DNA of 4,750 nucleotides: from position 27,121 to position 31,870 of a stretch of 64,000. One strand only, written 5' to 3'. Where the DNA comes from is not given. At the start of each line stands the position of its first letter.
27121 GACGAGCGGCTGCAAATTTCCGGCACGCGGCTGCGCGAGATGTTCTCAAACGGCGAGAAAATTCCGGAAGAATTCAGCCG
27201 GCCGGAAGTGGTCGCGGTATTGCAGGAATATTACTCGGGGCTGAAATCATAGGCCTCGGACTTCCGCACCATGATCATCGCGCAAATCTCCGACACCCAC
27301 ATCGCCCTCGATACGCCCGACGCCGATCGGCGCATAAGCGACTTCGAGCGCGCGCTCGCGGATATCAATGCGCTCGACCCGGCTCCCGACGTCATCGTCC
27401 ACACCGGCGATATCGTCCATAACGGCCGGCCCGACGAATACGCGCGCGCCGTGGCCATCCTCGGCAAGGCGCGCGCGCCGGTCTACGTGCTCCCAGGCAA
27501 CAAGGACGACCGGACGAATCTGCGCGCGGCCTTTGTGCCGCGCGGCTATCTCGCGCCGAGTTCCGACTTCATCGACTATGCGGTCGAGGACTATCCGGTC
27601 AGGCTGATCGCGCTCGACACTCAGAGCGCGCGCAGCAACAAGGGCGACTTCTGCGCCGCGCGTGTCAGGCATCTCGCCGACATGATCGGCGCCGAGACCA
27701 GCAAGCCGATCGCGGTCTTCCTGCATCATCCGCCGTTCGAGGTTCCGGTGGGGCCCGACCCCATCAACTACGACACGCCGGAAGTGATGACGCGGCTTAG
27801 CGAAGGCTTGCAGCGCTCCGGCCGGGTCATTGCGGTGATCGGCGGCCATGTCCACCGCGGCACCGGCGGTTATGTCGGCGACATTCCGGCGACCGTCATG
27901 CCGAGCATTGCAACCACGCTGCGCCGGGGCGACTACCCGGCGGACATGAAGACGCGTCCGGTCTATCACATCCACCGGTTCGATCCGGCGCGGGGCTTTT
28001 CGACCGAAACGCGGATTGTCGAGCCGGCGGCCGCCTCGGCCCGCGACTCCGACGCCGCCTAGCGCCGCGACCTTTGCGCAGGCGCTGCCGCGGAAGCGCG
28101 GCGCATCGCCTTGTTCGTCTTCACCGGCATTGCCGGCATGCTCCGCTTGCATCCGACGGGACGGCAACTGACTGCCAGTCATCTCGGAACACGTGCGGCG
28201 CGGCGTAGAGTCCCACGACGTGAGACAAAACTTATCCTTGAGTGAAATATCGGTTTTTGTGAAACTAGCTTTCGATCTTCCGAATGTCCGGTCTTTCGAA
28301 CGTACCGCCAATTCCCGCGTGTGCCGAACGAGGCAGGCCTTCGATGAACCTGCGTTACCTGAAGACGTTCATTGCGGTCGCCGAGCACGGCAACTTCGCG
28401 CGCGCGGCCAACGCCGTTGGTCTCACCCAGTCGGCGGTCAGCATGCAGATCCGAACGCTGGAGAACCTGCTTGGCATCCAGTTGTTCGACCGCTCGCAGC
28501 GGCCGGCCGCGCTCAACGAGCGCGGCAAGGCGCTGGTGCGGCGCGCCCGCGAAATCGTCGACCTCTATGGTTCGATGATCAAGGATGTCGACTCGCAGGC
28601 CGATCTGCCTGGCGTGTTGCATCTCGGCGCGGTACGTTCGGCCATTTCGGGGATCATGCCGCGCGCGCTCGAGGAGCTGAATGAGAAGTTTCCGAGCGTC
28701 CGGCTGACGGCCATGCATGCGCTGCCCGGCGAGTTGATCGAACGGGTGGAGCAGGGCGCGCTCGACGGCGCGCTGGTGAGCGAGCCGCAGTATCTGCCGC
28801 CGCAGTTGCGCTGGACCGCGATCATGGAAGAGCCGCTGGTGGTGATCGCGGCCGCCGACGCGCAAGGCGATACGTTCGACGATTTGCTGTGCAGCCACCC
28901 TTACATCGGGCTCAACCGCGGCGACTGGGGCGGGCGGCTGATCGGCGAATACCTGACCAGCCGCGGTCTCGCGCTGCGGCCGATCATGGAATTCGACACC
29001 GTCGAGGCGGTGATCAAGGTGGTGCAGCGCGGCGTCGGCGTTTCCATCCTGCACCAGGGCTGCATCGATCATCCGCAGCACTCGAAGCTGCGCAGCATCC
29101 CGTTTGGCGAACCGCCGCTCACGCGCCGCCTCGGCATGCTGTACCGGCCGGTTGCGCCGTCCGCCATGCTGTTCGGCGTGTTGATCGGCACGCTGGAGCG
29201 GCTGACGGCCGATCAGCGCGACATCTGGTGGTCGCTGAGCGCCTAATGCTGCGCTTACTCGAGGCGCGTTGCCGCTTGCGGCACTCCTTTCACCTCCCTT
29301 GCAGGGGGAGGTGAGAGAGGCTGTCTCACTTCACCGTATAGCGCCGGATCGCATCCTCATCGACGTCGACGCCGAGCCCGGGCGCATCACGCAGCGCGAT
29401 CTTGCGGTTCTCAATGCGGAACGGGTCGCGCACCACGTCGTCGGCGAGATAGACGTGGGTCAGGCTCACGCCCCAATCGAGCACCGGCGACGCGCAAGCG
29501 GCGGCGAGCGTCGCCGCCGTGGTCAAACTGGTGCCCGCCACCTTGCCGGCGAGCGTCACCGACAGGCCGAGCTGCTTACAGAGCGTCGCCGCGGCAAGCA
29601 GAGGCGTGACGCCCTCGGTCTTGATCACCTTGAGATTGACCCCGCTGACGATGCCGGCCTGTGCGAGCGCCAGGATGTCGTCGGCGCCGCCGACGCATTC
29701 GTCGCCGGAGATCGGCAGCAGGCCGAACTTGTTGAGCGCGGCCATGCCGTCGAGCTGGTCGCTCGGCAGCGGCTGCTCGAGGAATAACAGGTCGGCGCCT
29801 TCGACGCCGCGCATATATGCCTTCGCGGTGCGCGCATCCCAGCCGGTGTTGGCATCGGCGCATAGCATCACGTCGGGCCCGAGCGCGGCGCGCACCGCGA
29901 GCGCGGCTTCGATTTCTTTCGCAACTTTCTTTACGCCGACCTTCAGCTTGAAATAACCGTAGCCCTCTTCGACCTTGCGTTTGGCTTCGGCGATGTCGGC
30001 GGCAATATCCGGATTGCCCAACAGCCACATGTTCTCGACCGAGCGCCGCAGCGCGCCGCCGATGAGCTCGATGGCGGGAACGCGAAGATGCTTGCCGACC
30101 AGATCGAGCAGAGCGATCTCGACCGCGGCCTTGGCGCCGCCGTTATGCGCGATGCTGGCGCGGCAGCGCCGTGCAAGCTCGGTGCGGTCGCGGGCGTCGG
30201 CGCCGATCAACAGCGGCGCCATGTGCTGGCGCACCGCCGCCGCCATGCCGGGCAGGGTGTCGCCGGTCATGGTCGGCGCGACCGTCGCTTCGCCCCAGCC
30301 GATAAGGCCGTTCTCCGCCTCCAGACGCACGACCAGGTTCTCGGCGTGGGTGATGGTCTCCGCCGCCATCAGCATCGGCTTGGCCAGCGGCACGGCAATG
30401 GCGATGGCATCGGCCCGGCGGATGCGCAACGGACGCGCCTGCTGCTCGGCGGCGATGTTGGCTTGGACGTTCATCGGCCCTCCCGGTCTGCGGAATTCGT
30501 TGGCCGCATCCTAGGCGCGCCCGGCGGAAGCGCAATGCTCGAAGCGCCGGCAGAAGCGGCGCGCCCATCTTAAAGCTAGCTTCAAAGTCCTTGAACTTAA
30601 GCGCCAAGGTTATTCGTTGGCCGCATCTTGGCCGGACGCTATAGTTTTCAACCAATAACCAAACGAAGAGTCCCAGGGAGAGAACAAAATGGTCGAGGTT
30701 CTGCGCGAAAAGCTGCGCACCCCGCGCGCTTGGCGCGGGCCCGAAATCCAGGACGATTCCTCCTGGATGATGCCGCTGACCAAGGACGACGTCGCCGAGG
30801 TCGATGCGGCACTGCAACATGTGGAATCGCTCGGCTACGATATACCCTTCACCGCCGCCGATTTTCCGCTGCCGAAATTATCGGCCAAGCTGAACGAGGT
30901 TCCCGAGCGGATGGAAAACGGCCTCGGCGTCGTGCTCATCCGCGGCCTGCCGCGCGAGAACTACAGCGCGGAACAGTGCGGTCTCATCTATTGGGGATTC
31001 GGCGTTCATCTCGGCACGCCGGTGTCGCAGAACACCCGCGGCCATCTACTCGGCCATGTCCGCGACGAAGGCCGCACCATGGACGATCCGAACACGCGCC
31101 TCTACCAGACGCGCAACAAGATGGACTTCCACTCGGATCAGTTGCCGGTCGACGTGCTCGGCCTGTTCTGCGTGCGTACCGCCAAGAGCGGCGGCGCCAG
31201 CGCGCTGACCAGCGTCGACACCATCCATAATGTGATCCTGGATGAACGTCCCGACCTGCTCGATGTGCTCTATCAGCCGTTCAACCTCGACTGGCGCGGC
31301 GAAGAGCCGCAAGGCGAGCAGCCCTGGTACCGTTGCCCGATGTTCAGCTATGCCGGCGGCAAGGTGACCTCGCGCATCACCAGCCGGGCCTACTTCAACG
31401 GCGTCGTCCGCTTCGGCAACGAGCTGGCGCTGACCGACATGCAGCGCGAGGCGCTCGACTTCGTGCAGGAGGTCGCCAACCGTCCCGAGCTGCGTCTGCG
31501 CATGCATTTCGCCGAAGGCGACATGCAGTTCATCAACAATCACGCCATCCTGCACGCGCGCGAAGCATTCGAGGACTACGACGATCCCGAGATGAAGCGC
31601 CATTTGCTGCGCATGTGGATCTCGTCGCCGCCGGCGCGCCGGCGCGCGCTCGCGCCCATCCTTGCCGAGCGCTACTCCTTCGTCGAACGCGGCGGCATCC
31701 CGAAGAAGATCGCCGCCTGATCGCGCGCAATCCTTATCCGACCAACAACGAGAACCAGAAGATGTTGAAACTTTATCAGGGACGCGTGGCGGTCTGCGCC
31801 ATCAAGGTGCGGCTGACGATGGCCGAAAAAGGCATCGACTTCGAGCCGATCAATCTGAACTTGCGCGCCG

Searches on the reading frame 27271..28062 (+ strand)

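Call 16: search_protein_families(library=pfam, proteins=[window:27271-28062:+], max_evalue=0.00001)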
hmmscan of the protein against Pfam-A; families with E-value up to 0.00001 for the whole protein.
window:27271-28062:+ (263 aa): 2 families
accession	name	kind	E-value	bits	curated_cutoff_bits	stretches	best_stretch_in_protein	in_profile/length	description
PF00149.33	Metallophos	-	8.2e-17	62.7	21.5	1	2-196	2-190/191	Calcineurin-like phosphoesterase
PF12850.12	Metallophos_2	-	4.7e-06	27.1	27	0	1-196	1-118/154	Calcineurin-like phosphoesterase superfamily domain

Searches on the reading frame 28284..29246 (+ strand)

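Call 16: search_protein_families(library=pfam, proteins=[window:28284-29246:+], max_evalue=0.00001)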
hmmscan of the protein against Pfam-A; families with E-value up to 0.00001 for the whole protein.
window:28284-29246:+ (320 aa): 2 families
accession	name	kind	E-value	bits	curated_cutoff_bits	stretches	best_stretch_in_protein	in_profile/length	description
PF03466.25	LysR_substrate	-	4.9e-34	118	28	1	108-294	4-194/209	LysR substrate binding domain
PF00126.33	HTH_1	-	6.7e-22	77.7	26.6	1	23-82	1-60/60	Bacterial regulatory helix-turn-helix protein, lysR family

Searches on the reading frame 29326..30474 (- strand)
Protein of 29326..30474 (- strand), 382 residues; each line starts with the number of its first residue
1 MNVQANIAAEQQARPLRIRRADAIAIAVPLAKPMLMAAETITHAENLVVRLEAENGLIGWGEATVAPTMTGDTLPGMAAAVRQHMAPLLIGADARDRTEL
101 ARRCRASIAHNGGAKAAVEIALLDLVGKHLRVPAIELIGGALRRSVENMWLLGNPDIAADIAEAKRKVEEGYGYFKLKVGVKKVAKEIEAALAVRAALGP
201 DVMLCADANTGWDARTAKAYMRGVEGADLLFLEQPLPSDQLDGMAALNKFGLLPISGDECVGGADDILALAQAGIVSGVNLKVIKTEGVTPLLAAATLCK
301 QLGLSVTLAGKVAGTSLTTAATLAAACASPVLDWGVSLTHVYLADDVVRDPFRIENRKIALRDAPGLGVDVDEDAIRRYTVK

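Call 16: search_protein_families(library=pfam, proteins=[window:29326-30474:-], max_evalue=0.00001)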
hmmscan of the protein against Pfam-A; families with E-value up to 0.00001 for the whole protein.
window:29326-30474:- (382 aa): 2 families
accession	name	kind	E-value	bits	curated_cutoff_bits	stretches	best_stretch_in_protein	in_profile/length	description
PF13378.12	MR_MLE_C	-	3e-49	168.1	29.4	1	162-375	4-219/219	Enolase C-terminal domain-like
PF02746.21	MR_MLE_N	-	6.2e-20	72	22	1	27-139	10-117/117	Mandelate racemase / muconate lactonizing enzyme, N-terminal domain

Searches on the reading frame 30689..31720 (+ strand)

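Call 16: search_protein_families(library=pfam, proteins=[window:30689-31720:+], max_evalue=0.00001)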
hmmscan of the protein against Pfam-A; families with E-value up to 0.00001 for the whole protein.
window:30689-31720:+ (343 aa): 1 family
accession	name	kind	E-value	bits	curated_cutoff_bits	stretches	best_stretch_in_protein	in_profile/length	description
PF02668.22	TauD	-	1.2e-36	127.5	27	1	54-310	9-267/267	Taurine catabolism dioxygenase TauD, TfdA family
